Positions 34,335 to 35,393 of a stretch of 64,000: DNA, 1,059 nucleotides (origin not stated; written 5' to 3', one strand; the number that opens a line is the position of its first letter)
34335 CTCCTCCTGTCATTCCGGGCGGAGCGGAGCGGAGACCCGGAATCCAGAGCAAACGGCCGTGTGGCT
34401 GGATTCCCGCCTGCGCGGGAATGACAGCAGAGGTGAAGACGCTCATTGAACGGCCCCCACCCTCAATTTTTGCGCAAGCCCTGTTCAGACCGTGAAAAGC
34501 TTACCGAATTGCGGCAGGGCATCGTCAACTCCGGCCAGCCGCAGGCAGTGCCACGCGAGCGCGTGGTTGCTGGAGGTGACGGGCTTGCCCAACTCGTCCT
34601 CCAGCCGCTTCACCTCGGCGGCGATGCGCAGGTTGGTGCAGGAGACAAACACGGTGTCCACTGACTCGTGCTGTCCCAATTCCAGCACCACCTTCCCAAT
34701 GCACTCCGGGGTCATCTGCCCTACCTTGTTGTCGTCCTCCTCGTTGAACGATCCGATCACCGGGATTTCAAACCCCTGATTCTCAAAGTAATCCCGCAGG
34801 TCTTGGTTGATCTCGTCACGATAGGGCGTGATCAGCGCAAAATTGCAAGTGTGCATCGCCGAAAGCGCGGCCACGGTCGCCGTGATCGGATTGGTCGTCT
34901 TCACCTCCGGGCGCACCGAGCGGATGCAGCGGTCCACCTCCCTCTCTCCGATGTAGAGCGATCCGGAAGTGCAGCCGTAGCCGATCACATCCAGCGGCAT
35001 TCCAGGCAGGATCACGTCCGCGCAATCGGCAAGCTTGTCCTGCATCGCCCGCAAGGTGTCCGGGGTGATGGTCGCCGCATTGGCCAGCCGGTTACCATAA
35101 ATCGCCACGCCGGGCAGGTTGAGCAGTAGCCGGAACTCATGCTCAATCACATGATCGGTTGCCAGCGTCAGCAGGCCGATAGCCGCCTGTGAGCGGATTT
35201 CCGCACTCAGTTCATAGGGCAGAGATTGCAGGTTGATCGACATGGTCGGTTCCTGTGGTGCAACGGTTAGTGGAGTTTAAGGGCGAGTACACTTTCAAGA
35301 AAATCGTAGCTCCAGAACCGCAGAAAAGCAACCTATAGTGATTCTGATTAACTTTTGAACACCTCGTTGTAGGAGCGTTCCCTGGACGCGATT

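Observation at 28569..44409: Catabolic island 2 around a second MttB paralogue: Dpp-type ABC importer, racemase-superfamily enzyme, tandem SDRs, DapA-family lyase, ALDH, PuuB-like FAD oxidase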

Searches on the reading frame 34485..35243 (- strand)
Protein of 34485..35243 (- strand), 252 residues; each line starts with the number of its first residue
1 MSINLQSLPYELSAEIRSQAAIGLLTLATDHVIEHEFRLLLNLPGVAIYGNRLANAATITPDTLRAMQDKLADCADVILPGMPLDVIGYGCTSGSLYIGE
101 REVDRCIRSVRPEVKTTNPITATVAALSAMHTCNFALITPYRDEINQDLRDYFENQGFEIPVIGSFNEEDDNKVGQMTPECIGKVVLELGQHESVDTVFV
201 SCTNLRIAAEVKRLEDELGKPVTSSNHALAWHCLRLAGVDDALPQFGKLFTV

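Call 3: search_protein_families(library=pfam, proteins=[window:34485-35243:-])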
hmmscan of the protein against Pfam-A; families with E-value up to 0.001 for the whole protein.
window:34485-35243:- (252 aa): 2 families
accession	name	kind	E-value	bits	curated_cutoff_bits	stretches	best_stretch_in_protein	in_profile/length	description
PF17645.6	Amdase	-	7.8e-23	81.7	25.9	1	57-250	33-228/228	Arylmalonate decarboxylase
PF01177.27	Asp_Glu_race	-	0.00012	22.4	31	1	118-233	95-211/211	Asp/Glu/Hydantoin racemase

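Call 5: search_protein_families(library=ncbifam, proteins=[window:34485-35243:-], max_evalue=0.00001)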
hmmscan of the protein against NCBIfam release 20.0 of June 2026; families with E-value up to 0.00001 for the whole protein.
window:34485-35243:- (252 aa): 2 families
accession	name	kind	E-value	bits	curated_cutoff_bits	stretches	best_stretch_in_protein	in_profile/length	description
TIGR02990.1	ectoine_eutA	equivalog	2.1e-62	210.8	318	1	21-251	9-238/239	ectoine utilization protein EutA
NF052327.1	arylmal_decarb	equivalog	9.4e-19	68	225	1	59-250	37-230/231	arylmalonate decarboxylase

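Call 41: search_solved_structures(query=window:34485-35243:-, max_evalue=0.001)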
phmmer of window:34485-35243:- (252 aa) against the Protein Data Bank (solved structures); distinct sequences matched with E-value up to 0.001: 10.
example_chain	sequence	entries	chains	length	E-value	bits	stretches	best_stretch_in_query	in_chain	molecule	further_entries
2xec_A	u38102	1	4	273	7e-11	45.1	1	21-250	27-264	PUTATIVE MALEATE ISOMERASE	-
2xed_A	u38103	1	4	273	9.5e-11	44.6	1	21-250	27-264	PUTATIVE MALEATE ISOMERASE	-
3ixm_A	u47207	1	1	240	2e-08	37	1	55-250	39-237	Arylmalonate decarboxylase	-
4fq7_A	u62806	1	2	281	7.4e-08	35.2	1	58-249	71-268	Maleate cis-trans isomerase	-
2dgd_A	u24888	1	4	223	2.7e-07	33.3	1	22-246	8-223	223aa long hypothetical arylmalonate decarboxylase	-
4fq5_B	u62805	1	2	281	4.3e-07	32.6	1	58-249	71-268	Maleate cis-trans isomerase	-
3ixl_A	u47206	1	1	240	4.7e-07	32.5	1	55-250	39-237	Arylmalonate decarboxylase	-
3dtv_A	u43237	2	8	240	7e-07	32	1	57-250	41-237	Arylmalonate decarboxylase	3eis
3dg9_A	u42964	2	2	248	7.8e-07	31.8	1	57-250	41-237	Arylmalonate decarboxylase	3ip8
2vlb_A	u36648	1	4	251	7.9e-07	31.8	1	57-250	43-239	ARYLMALONATE DECARBOXYLASE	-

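Call 59: find_homologous_proteins(query=window:34485-35243:-, max_evalue=1e-20)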
Query window:34485-35243:- (252 aa): 1917 proteins with E <= 1e-20 among 3120 candidates; the best 120 are listed.
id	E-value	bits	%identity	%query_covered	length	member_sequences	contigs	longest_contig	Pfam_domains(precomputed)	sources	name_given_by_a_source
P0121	2.1e-164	563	100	100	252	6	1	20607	PF17645.7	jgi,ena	-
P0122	3.2e-133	460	81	100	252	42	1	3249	PF17645.7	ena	-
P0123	1.5e-131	455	81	100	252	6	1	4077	PF17645.7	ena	-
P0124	2.6e-108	379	80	82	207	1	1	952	PF17645.7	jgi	jgi:maleate isomerase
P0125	7.6e-92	325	58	100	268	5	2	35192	PF17645.7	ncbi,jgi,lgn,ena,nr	ncbi:MAG: Asp/Glu racemase [Rhodospirillales bacterium]|nr:Asp/Glu racemase [Rhodospirillales bacter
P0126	5.1e-90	319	55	98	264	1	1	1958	PF01177.28,PF17645.7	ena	-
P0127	1.2e-89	318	58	99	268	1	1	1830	PF17645.7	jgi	jgi:maleate isomerase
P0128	4.5e-89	316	58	97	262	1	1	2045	PF01177.28,PF17645.7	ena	-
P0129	8.4e-89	315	58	97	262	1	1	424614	PF01177.28,PF17645.7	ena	-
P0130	3.0e-88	313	57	97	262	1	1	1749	PF01177.28,PF17645.7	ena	-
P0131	3.1e-88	313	57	97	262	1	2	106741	PF17645.7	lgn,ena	-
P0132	4.2e-88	313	57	97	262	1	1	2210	PF01177.28,PF17645.7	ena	-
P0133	4.2e-88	313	57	97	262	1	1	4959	PF17645.7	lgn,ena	-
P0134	4.9e-88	312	54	99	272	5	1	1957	PF01177.28,PF17645.7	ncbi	-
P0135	8.0e-88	312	57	97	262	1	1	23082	PF01177.28,PF17645.7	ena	-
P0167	7.1e-85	302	55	100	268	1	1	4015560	PF17645.7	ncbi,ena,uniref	ncbi:maleate cis-trans isomerase family protein [Acuticoccus sp.]|uniref:maleate cis-trans isomerase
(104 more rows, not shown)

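Call 61: find_encoding_contigs(protein=P0167, flank=8000, max_places=1)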
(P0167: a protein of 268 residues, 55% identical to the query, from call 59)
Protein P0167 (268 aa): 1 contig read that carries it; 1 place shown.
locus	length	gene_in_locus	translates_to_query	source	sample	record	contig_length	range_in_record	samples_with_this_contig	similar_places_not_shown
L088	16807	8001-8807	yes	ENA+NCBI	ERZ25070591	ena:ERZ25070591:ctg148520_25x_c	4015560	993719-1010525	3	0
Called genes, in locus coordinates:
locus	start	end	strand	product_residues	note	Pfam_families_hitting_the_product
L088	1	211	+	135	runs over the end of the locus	-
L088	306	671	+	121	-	-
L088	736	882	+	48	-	-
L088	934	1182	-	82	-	-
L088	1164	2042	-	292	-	-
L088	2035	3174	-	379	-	PF08331:QueG_DUF1730, PF13187:Fer4_9 (faint), PF12838:Fer4_7 (faint), PF13237:Fer4_10 (faint), PF14697:Fer4_21 (faint), PF25160:LdpA_Fe-S-bd (faint), PF13484:Fer4_16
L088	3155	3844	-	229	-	PF13417:GST_N_3 (faint), PF00043:GST_C, PF14497:GST_C_3 (weak)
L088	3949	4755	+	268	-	PF02673:BacA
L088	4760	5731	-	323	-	PF01073:3Beta_HSD, PF01370:Epimerase, PF05368:NmrA, PF13460:NAD_binding_10, PF04321:RmlD_sub_bind (weak)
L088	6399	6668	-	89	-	-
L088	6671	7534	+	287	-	-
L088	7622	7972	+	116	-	PF01042:Ribonuc_L-PSP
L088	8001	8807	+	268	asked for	PF17645:Amdase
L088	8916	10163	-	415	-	PF00070:Pyr_redox (faint), PF00890:FAD_binding_2 (faint), PF01266:DAO, PF02558:ApbA (faint), PF03486:HI0933_like (faint), PF07992:Pyr_redox_2 (faint), PF13450:NAD_binding_8 (weak)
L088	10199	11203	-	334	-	PF08240:ADH_N, PF00106:adh_short (faint), PF00107:ADH_zinc_N, PF13602:ADH_zinc_N_2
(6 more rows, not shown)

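Call 62: find_encoding_contigs(protein=P0125, flank=8000, max_places=1)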
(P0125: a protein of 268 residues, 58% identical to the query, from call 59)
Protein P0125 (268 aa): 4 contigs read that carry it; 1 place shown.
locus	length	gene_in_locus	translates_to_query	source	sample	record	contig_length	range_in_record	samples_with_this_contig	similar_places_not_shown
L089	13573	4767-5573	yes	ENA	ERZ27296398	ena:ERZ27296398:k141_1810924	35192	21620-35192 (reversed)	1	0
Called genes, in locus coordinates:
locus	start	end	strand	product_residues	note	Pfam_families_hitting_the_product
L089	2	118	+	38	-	?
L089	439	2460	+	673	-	PF05378:Hydant_A_N, PF13941:MutL (faint), PF01968:Hydantoinase_A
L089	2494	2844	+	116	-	PF01042:Ribonuc_L-PSP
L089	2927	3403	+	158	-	-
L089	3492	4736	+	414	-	PF00070:Pyr_redox (faint), PF01266:DAO, PF01494:FAD_binding_3 (faint), PF02558:ApbA (faint), PF03486:HI0933_like (faint), PF07992:Pyr_redox_2 (faint), PF13450:NAD_binding_8 (faint)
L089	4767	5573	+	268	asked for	PF17645:Amdase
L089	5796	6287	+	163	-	PF00106:adh_short, PF08659:KR, PF13561:adh_short_C2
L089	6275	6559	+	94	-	PF00106:adh_short, PF13561:adh_short_C2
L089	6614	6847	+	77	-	-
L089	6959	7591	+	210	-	PF01066:CDP-OH_P_transf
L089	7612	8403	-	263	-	PF00753:Lactamase_B, PF16123:HAGH_C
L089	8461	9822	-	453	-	PF00089:Trypsin, PF13365:Trypsin_2, PF00595:PDZ, PF13180:PDZ_2, PF17820:PDZ_6, PF00595:PDZ (weak), PF13180:PDZ_2 (weak), PF17820:PDZ_6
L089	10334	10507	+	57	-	-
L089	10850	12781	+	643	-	PF08298:AAA_PrkA, PF06798:PrkA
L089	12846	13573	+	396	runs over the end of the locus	PF04285:DUF444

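Call 82: search_solved_structures(query=window:34485-35243:-, max_evalue=0.000001, show_alignments=3)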
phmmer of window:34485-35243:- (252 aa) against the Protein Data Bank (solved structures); distinct sequences matched with E-value up to 0.000001: 10.
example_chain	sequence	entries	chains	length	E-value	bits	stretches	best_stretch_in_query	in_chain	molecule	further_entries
2xec_A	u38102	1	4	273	7e-11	45.1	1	21-250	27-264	PUTATIVE MALEATE ISOMERASE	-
2xed_A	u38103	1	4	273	9.5e-11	44.6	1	21-250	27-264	PUTATIVE MALEATE ISOMERASE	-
3ixm_A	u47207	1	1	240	2e-08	37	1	55-250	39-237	Arylmalonate decarboxylase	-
4fq7_A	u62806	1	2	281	7.4e-08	35.2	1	58-249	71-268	Maleate cis-trans isomerase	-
2dgd_A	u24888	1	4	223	2.7e-07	33.3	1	22-246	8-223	223aa long hypothetical arylmalonate decarboxylase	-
4fq5_B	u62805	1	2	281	4.3e-07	32.6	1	58-249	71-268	Maleate cis-trans isomerase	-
3ixl_A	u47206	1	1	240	4.7e-07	32.5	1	55-250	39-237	Arylmalonate decarboxylase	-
3dtv_A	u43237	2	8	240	7e-07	32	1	57-250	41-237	Arylmalonate decarboxylase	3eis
3dg9_A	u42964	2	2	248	7.8e-07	31.8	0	57-250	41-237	Arylmalonate decarboxylase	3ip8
2vlb_A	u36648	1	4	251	7.9e-07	31.8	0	57-250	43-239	ARYLMALONATE DECARBOXYLASE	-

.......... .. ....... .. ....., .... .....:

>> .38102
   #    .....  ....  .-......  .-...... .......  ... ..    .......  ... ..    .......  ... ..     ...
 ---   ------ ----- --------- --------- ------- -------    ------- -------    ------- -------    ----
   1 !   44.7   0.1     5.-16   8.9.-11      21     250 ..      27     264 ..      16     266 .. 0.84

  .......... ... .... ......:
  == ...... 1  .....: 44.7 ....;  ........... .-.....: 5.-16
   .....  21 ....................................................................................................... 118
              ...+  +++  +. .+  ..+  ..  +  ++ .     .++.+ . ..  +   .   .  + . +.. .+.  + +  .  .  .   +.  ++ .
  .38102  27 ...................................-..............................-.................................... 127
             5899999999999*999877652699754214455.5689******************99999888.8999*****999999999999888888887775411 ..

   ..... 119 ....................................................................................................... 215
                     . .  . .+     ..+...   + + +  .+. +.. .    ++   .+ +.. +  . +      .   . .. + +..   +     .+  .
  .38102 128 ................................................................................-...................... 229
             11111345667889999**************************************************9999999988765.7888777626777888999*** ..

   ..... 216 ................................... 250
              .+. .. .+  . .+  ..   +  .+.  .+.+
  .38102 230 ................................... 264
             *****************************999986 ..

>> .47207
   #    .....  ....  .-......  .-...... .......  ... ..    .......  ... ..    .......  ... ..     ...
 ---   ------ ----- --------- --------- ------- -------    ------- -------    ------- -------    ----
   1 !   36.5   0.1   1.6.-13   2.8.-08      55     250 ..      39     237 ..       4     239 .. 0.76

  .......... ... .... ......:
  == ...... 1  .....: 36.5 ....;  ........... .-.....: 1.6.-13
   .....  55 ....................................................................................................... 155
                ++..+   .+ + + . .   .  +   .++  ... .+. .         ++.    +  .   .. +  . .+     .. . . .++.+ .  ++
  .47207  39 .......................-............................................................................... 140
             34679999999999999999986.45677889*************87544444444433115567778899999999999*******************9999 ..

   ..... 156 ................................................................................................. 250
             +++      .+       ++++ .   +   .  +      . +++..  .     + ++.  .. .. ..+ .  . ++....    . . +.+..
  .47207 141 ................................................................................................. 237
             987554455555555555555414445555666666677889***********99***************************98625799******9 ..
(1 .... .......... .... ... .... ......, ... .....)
